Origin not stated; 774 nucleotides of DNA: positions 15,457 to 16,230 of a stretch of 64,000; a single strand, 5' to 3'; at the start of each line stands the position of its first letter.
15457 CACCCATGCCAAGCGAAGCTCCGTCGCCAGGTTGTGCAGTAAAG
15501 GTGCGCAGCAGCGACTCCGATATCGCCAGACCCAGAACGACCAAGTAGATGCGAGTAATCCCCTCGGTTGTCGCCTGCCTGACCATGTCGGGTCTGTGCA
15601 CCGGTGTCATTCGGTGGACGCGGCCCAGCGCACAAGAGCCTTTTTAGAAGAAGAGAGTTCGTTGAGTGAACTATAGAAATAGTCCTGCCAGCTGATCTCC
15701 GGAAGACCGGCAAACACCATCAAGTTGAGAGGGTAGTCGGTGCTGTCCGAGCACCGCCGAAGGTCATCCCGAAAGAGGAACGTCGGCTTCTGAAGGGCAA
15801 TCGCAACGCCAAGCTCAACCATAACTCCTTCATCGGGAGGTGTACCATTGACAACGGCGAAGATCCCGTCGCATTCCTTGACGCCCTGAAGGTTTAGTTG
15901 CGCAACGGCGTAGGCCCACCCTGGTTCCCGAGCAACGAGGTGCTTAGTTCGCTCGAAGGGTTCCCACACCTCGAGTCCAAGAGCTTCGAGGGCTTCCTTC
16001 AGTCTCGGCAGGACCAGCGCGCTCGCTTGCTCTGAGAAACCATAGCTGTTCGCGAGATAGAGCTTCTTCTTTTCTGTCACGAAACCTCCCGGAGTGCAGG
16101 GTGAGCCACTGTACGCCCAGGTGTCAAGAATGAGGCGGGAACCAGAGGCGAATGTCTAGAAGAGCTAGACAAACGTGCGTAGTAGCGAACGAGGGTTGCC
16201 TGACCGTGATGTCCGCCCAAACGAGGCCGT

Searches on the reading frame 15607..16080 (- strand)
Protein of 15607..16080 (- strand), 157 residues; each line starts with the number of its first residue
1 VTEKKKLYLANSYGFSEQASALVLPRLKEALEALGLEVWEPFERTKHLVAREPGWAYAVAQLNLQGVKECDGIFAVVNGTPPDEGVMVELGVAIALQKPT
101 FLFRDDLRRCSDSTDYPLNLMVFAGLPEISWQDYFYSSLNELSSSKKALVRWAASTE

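Call 3: search_protein_families(library=pfam, proteins=[window:15607-16080:-], max_evalue=0.1)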
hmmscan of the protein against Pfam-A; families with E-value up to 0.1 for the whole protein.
window:15607-16080:- (157 aa): 2 families
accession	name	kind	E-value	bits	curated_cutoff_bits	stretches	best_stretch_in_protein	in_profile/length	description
PF05014.21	Nuc_deoxyrib_tr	-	3.7e-28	98.4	28.8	1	7-121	1-117/117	Nucleoside 2-deoxyribosyltransferase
PF15891.11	Nuc_deoxyri_tr2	-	0.0042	17.9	30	1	6-106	3-104/105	Nucleoside 2-deoxyribosyltransferase like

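Call 4: search_protein_families(library=padloc, proteins=[window:15607-16080:-], max_evalue=0.1)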
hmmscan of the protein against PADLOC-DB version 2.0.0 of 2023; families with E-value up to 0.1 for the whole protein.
window:15607-16080:- (157 aa): 0 families

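Call 7: find_encoding_contigs(protein=window:15607-16080:-, flank=10000, max_places=10)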
Protein window:15607-16080:- (157 aa): 3 contigs read that carry it; 2 places shown.
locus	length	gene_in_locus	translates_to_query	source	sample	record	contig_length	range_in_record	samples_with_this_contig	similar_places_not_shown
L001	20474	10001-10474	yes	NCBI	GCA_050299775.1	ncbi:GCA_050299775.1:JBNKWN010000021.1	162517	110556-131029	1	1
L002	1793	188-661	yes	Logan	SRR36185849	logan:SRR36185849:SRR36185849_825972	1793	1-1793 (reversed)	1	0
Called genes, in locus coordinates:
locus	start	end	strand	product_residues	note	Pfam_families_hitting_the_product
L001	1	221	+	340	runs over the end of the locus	PF13560:HTH_31 (faint), PF01381:HTH_3 (faint), PF14394:DUF4423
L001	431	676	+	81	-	-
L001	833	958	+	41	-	-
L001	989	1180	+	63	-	-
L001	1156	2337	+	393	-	PF13173:AAA_14, PF13635:DUF4143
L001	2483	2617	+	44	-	-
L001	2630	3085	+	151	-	PF00583:Acetyltransf_1 (weak)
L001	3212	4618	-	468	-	PF01734:Patatin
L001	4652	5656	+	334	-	-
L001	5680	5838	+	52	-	PF13751:DDE_Tnp_1_6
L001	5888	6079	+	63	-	-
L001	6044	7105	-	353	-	PF10137:CAP12-PCTIR_TIR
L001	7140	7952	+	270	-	PF01609:DDE_Tnp_1 (weak), PF13751:DDE_Tnp_1_6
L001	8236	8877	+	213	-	PF20385:DUF6680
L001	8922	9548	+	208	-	PF13643:DUF4145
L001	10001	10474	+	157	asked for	PF05014:Nuc_deoxyrib_tr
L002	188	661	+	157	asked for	PF05014:Nuc_deoxyrib_tr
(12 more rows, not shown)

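Call 8: find_homologous_proteins(query=window:15607-16080:-, max_evalue=0.00001)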
Query window:15607-16080:- (157 aa): 5714 proteins with E <= 0.00001 among 5772 candidates; the best 120 are listed.
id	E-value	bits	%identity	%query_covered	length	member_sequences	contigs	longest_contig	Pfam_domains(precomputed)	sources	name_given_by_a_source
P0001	3.3e-99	347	100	100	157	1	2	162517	PF05014.22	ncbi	-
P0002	1.3e-65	238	70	95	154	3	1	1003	PF05014.22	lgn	-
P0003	4.9e-65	236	68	97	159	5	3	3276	PF05014.22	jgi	jgi:nucleoside 2-deoxyribosyltransferase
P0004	6.2e-65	235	69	97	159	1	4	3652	PF05014.22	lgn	-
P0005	6.2e-65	235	66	97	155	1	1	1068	PF05014.22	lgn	-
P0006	6.7e-65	235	70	95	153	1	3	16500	PF05014.22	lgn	-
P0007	1.5e-64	234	68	97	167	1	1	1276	PF05014.22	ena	-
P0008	1.7e-64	234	68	94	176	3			PF05014.22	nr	nr:nucleoside 2-deoxyribosyltransferase [Xenococcus sp. PCC 7305]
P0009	7.6e-64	232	66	95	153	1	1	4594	PF05014.22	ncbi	ncbi:MAG TPA: nucleoside 2-deoxyribosyltransferase [Stenomitos sp.]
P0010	1.0e-63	231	69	97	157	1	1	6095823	PF05014.22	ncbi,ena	-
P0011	2.2e-63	230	65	99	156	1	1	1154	PF05014.22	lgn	-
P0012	3.4e-63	230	64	100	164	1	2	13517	PF05014.22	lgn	-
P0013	4.2e-63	229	67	96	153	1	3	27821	PF05014.22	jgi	jgi:nucleoside 2-deoxyribosyltransferase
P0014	4.5e-63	229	69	95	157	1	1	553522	PF05014.22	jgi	jgi:nucleoside 2-deoxyribosyltransferase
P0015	5.9e-63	229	66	97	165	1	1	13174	PF05014.22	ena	-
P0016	7.5e-63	229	67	96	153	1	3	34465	PF05014.22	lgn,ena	-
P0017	8.0e-63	229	68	94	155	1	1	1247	PF05014.22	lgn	-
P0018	8.6e-63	228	68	97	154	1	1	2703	PF05014.22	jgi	jgi:nucleoside 2-deoxyribosyltransferase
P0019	9.9e-63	228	65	96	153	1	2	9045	PF05014.22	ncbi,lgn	-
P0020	1.2e-62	228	68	94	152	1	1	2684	PF05014.22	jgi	jgi:nucleoside 2-deoxyribosyltransferase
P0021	1.2e-62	228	66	97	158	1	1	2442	PF05014.22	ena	-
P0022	1.5e-62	228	68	94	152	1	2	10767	PF05014.22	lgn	-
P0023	1.6e-62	228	68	94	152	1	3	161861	PF05014.22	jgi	jgi:nucleoside 2-deoxyribosyltransferase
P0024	2.3e-62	227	66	96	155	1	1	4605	PF05014.22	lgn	-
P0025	2.5e-62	227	69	93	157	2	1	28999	PF05014.22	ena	-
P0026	2.8e-62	227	64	98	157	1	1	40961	PF05014.22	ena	-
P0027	3.1e-62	227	66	95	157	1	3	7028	PF05014.22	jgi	jgi:nucleoside 2-deoxyribosyltransferase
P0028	3.4e-62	226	66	94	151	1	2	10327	PF05014.22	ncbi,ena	-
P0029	4.5e-62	226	65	95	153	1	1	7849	PF05014.22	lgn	-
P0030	4.6e-62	226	66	95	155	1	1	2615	PF05014.22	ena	-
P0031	4.9e-62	226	63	97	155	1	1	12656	PF05014.22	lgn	-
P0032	5.0e-62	226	66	97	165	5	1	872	PF05014.22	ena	-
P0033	5.5e-62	226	68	95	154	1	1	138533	PF05014.22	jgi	jgi:nucleoside 2-deoxyribosyltransferase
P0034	5.6e-62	226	67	95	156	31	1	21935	PF05014.22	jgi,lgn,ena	jgi:nucleoside 2-deoxyribosyltransferase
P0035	5.8e-62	226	66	94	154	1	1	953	PF05014.22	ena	-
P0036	5.9e-62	226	65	94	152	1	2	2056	PF05014.22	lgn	-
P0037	6.3e-62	226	64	96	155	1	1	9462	PF05014.22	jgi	jgi:nucleoside 2-deoxyribosyltransferase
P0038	6.7e-62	226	68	94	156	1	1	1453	PF05014.22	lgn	-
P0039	7.3e-62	225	62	97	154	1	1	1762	PF05014.22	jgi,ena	-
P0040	7.4e-62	225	64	98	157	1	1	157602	PF05014.22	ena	-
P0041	8.5e-62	225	64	97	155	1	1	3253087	PF05014.22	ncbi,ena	-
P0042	8.6e-62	225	62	97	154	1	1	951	PF05014.22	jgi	jgi:nucleoside 2-deoxyribosyltransferase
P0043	8.9e-62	225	64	95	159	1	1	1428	PF05014.22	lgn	-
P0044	9.1e-62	225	64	100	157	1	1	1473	PF05014.22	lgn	-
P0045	9.5e-62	225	66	96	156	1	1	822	PF05014.22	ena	-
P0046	1.0e-61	225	63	97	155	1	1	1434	PF05014.22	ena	-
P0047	1.0e-61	225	66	94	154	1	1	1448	PF05014.22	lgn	-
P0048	1.1e-61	225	66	95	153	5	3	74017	PF05014.22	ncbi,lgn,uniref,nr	ncbi:nucleoside 2-deoxyribosyltransferase [Kamptonema cortianum]|uniref:Nucleoside 2-deoxyribosyltra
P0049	1.1e-61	225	66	96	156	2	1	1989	PF05014.22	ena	-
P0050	1.2e-61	225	66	96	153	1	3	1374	PF05014.22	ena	-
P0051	1.3e-61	225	66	96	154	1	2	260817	PF05014.22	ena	-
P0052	1.4e-61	225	66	96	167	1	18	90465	PF05014.22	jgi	jgi:nucleoside 2-deoxyribosyltransferase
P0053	1.5e-61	224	65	97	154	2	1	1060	PF05014.22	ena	-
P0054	1.5e-61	224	65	94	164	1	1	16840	PF05014.22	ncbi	-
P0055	1.5e-61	224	64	94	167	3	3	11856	PF05014.22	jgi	-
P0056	1.6e-61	224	65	96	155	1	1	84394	PF05014.22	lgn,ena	-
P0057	1.6e-61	224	65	96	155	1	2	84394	PF05014.22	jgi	jgi:nucleoside 2-deoxyribosyltransferase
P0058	1.7e-61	224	63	99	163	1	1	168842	PF05014.22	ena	-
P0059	1.8e-61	224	66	96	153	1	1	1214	PF05014.22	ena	-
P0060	2.0e-61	224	65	97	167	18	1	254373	PF05014.22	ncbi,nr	ncbi:nucleoside 2-deoxyribosyltransferase [Oculatella sp. FACHB-28]|nr:nucleoside 2-deoxyribosyltran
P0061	2.1e-61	224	65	99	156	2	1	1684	PF05014.22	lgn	-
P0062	2.1e-61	224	64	94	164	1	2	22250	PF05014.22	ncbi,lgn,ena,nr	ncbi:MAG: nucleoside 2-deoxyribosyltransferase [Calothrix sp. MO_192.B10]|nr:nucleoside 2-deoxyribos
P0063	2.2e-61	224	65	96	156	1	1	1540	PF05014.22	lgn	-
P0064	2.2e-61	224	64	97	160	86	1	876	PF05014.22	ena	-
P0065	2.2e-61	224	66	96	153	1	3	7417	PF05014.22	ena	-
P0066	2.2e-61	224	64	97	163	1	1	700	PF15891.12,PF05014.22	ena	-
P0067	2.2e-61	224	66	96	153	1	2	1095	PF05014.22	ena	-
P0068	2.3e-61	224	66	96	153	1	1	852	PF05014.22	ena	-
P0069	2.3e-61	224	62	99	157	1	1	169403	PF05014.22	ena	-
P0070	2.4e-61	224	66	95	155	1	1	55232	PF05014.22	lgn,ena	-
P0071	2.5e-61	224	67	95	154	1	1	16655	PF05014.22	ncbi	-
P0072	2.6e-61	224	66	94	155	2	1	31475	PF05014.22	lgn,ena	-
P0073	2.6e-61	224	66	96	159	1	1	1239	PF05014.22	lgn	-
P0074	2.6e-61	224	65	97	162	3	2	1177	PF05014.22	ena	-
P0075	2.7e-61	224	66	94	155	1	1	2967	PF05014.22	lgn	-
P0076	3.0e-61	223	66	96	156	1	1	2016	PF05014.22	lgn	-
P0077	3.0e-61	223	66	96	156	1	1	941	PF05014.22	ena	-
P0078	3.1e-61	223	66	96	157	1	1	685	PF05014.22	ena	-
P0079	3.1e-61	223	65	95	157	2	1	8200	PF05014.22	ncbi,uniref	ncbi:nucleoside 2-deoxyribosyltransferase [Oculatella sp. LEGE 06141]|uniref:nucleoside 2-deoxyribos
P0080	3.2e-61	223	66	94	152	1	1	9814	PF05014.22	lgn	-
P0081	3.3e-61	223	64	98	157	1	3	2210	PF05014.22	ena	-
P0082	3.3e-61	223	62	99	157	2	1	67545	PF05014.22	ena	-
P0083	3.3e-61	223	66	96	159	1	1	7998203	PF05014.22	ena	-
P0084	3.4e-61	223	66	97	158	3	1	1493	PF05014.22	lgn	-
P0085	3.4e-61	223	65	96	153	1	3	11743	PF05014.22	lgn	-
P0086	3.5e-61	223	66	95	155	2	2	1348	PF05014.22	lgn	-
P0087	3.6e-61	223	64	97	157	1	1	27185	PF05014.22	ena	-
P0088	3.7e-61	223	62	97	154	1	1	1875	PF05014.22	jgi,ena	jgi:nucleoside 2-deoxyribosyltransferase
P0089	3.8e-61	223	65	96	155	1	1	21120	PF05014.22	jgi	jgi:nucleoside 2-deoxyribosyltransferase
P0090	3.9e-61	223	65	96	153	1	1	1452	PF05014.22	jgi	jgi:nucleoside 2-deoxyribosyltransferase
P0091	3.9e-61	223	65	96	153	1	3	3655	PF05014.22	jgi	jgi:nucleoside 2-deoxyribosyltransferase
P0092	3.9e-61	223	65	96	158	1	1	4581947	PF05014.22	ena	-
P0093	4.1e-61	223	66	94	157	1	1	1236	PF05014.22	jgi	jgi:nucleoside 2-deoxyribosyltransferase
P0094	4.2e-61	223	61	97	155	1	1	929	PF05014.22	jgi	-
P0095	4.3e-61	223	64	98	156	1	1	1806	PF05014.22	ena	-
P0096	4.3e-61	223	66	96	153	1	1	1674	PF05014.22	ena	-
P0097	4.3e-61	223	66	94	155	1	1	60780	PF05014.22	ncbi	-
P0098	4.3e-61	223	65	95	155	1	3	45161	PF05014.22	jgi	jgi:nucleoside 2-deoxyribosyltransferase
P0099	4.5e-61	223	66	96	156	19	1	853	PF15891.12,PF05014.22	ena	-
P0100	4.6e-61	223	67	94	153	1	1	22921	PF05014.22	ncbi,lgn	ncbi:MAG: nucleoside 2-deoxyribosyltransferase [Halothece sp.]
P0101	4.7e-61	223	64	97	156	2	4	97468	PF05014.22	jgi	jgi:nucleoside 2-deoxyribosyltransferase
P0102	4.7e-61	223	62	97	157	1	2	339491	PF05014.22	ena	-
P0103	4.9e-61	223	63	97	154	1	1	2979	PF05014.22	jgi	-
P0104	5.0e-61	223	65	97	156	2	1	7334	PF05014.22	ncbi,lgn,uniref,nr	ncbi:nucleoside 2-deoxyribosyltransferase [Candidatus Entotheonella palauensis]|uniref:nucleoside 2-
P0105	5.0e-61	223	63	97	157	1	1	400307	PF05014.22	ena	-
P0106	5.0e-61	223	65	95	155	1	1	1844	PF05014.22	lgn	-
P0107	5.0e-61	223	66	96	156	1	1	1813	PF05014.22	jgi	jgi:nucleoside 2-deoxyribosyltransferase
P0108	5.1e-61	223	65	97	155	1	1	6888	PF05014.22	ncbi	ncbi:MAG: nucleoside 2-deoxyribosyltransferase [Thermosynechococcaceae cyanobacterium]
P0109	5.3e-61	223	64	97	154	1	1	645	PF05014.22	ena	-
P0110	5.4e-61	223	64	98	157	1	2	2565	PF05014.22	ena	-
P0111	5.4e-61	223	66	95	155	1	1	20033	PF05014.22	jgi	-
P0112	5.4e-61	223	62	95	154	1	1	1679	PF05014.22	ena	-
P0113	5.6e-61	223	62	97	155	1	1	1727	PF05014.22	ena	-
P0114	5.7e-61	223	64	98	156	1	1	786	PF05014.22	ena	-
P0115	5.8e-61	223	66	96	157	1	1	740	PF05014.22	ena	-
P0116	5.8e-61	223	67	95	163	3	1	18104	PF05014.22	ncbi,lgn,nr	ncbi:MAG: nucleoside 2-deoxyribosyltransferase [Thermosynechococcaceae cyanobacterium MS004]|nr:nucl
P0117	5.8e-61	223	65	96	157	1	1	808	PF05014.22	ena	-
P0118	5.9e-61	222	64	98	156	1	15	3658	PF05014.22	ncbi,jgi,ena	-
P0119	6.3e-61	222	65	94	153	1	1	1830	PF05014.22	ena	-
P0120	6.4e-61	222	66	96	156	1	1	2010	PF05014.22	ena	-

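Call 9: find_encoding_contigs(protein=P0010, flank=6000, max_places=3)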
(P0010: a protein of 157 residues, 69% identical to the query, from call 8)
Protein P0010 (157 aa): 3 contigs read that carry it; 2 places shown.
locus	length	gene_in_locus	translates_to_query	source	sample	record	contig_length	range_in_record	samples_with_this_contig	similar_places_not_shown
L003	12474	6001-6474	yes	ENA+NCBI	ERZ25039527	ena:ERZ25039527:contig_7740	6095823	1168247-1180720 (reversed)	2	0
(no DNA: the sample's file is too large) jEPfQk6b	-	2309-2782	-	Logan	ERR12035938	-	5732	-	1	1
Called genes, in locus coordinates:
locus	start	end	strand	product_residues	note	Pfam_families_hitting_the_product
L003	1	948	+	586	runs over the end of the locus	PF00664:ABC_membrane, PF00005:ABC_tran, PF02463:SMC_N (faint)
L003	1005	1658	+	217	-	PF05685:Uma2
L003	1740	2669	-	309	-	PF02016:Peptidase_S66, PF17676:Peptidase_S66C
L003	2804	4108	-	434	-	PF00226:DnaJ (weak), PF01040:UbiA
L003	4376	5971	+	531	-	PF02541:Ppx-GppA, PF21447:Ppx-GppA_III, PF01966:HD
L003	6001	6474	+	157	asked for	PF05014:Nuc_deoxyrib_tr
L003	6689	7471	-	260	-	-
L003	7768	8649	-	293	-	-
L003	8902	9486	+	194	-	PF19959:EAD4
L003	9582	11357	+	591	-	PF27155:Y4rL_C, PF22483:Mu-transpos_C_2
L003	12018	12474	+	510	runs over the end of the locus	PF13676:TIR_2, PF14516:AAA_35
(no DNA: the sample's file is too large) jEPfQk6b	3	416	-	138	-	?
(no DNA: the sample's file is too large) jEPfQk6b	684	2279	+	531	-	PF02541:Ppx-GppA, PF21447:Ppx-GppA_III, PF01966:HD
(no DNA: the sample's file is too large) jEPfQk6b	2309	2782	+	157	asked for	PF05014:Nuc_deoxyrib_tr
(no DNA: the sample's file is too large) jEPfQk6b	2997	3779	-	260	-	-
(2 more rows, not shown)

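Call 10: find_encoding_contigs(protein=P0060, flank=6000, max_places=3)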
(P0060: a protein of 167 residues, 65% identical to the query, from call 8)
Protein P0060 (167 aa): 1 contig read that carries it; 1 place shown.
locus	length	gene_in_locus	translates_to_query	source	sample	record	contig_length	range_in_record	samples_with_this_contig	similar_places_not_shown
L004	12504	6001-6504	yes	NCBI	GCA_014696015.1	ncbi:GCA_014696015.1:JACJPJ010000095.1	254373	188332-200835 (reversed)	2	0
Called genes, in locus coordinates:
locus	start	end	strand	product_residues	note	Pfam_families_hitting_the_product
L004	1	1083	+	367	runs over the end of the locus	-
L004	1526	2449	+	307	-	-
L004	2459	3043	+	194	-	PF07464:ApoLp-III (weak)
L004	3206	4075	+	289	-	-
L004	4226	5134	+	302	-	PF00892:EamA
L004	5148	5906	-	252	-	PF01507:PAPS_reduct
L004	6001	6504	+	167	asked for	PF05014:Nuc_deoxyrib_tr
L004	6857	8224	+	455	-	PF02142:MGS, PF01513:NAD_kinase (weak), PF00781:DAGK_cat, PF19279:YegS_C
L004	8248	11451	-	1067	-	PF02743:dCache_1, PF00672:HAMP, PF00989:PAS (faint), PF08448:PAS_4, PF13426:PAS_9, PF00512:HisKA, PF02518:HATPase_c, PF00072:Response_reg, +1 more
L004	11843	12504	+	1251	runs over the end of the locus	PF00989:PAS, PF08448:PAS_4, PF08447:PAS_3, PF08448:PAS_4, PF08447:PAS_3, PF00512:HisKA, PF02518:HATPase_c, PF00072:Response_reg, +4 more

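Call 29: find_encoding_contigs(protein=P0006, flank=5000, max_places=3)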
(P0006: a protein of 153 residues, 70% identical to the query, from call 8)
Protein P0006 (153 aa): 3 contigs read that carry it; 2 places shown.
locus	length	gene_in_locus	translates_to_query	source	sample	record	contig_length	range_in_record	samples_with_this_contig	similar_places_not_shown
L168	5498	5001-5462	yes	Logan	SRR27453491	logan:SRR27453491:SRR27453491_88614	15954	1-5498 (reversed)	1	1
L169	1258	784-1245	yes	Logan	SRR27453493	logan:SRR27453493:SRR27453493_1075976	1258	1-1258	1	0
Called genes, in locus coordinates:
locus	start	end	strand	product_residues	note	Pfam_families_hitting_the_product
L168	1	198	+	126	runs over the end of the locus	-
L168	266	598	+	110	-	PF14495:Cytochrom_C550 (faint), PF13442:Cytochrome_CBB3, PF00034:Cytochrom_C (weak)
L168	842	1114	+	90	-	-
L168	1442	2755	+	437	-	PF11741:AMIN, PF00144:Beta-lactamase (faint), PF13354:Beta-lactamase2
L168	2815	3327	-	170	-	PF13640:2OG-FeII_Oxy_3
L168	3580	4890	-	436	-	PF02638:GHL10, PF13200:DUF4015 (weak), PF14871:GHL6 (weak)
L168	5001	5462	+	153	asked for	PF05014:Nuc_deoxyrib_tr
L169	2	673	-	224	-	?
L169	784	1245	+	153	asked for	PF05014:Nuc_deoxyrib_tr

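Call 30: find_encoding_contigs(protein=P0014, flank=5000, max_places=3)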
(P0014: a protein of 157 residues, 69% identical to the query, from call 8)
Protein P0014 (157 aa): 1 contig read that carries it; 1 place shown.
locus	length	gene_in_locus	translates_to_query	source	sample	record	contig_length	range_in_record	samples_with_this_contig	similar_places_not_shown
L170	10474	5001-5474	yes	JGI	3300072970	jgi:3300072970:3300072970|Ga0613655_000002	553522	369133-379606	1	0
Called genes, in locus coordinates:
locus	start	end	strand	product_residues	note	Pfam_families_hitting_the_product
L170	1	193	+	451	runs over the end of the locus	PF07992:Pyr_redox_2, PF12831:FAD_oxidored (weak), PF13738:Pyr_redox_3, PF00070:Pyr_redox, PF02852:Pyr_redox_dim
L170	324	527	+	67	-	-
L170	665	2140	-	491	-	PF00067:p450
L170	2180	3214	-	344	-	PF12802:MarR_2, PF00583:Acetyltransf_1, PF13673:Acetyltransf_10 (weak), PF13508:Acetyltransf_7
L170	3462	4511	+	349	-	PF00561:Abhydrolase_1 (weak), PF12146:Hydrolase_4 (weak), PF12697:Abhydrolase_6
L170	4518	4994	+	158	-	PF04828:GFA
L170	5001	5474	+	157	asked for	PF05014:Nuc_deoxyrib_tr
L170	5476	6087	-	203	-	PF26643:Slr1339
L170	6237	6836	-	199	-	PF00092:VWA (weak), PF10138:vWA-TerF-like, PF13519:VWA_2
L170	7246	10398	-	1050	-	PF03372:Exo_endo_phos (weak), PF00353:HemolysinCabind (weak)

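Call 32: search_protein_families(library=ncbifam, proteins=[window:15607-16080:-], max_evalue=0.01)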
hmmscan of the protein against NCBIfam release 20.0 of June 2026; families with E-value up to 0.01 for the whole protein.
window:15607-16080:- (157 aa): 0 families
